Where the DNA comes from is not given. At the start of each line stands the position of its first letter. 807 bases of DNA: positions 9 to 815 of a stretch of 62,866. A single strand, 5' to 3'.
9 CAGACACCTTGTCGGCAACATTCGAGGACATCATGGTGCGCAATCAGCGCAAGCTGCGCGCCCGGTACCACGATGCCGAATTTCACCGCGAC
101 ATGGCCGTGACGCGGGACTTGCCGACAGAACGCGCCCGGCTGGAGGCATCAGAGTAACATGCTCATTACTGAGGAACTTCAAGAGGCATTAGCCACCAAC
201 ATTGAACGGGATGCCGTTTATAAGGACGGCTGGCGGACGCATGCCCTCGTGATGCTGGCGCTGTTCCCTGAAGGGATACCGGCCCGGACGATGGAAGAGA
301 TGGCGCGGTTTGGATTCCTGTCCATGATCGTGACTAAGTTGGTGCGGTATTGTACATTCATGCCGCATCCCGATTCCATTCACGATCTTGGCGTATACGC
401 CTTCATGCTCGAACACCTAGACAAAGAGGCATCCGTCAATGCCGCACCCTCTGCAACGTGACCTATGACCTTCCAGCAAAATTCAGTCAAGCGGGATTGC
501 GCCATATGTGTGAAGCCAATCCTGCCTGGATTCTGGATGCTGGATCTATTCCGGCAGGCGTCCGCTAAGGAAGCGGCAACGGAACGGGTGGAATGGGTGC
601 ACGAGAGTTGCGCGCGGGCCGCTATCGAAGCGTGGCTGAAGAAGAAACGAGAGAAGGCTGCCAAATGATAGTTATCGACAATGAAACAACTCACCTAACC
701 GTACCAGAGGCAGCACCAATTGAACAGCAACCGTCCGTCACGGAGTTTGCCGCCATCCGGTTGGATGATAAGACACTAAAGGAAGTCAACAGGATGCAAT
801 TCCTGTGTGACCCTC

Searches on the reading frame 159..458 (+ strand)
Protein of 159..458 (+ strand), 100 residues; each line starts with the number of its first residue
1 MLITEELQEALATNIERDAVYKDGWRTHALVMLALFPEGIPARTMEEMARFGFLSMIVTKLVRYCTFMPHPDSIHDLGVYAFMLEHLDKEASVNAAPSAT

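Call 6: search_protein_families(library=pfam, max_evalue=1, proteins=[window:159-458:+])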
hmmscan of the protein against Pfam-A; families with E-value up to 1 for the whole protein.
seq(100 aa): 0 families

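Call 7: search_protein_families(library=phrogs, max_evalue=0.01, proteins=[window:159-458:+])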
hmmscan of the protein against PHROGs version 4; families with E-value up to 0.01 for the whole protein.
seq(100 aa): 1 family
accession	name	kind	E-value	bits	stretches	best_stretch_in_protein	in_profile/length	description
phrog_4889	-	other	6.4e-08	33.3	1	5-92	242-330/339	polynucleotide kinase/phosphorylase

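Call 62: search_solved_structures(query=window:159-458:+, max_evalue=10, show_alignments=2)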
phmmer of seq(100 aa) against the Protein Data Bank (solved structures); distinct sequences matched with E-value up to 10: 0.

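Call 63: search_protein_families(library=ncbifam, max_evalue=1, proteins=[window:159-458:+])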
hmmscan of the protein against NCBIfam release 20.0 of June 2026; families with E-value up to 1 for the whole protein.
window:159-458:+ (100 aa): 1 family
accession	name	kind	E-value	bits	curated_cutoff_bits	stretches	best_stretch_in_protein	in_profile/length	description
NF009784.2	PRK13279.1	equivalog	0.16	10.5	567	1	24-96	180-252/539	lipid IV(A) 4-amino-4-deoxy-L-arabinosyltransferase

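Call 90: search_protein_families(library=pfam, alignment_id=A5, max_evalue=1)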
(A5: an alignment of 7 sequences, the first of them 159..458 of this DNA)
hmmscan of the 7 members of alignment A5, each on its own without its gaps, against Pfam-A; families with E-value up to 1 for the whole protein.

A. member 1, window:159-458:+ (100 aa): 0 families

B. families by the number of members that match (of 7 scanned): 3 families
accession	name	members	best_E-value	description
PF19905.4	DUF6378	4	0.00036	Domain of unknown function (DUF6378)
PF08546.17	ApbA_C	1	0.059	Ketopantoate reductase PanE/ApbA C terminal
PF18312.6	ScsC_N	1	0.1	Copper resistance protein ScsC N-terminal domain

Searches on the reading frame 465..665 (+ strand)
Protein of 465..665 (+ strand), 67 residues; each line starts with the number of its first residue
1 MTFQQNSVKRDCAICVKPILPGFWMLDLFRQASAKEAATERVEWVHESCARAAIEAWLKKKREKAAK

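Call 63: search_protein_families(library=ncbifam, max_evalue=1, proteins=[window:465-665:+])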
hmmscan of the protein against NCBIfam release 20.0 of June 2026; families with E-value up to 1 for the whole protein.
window:465-665:+ (67 aa): 0 families
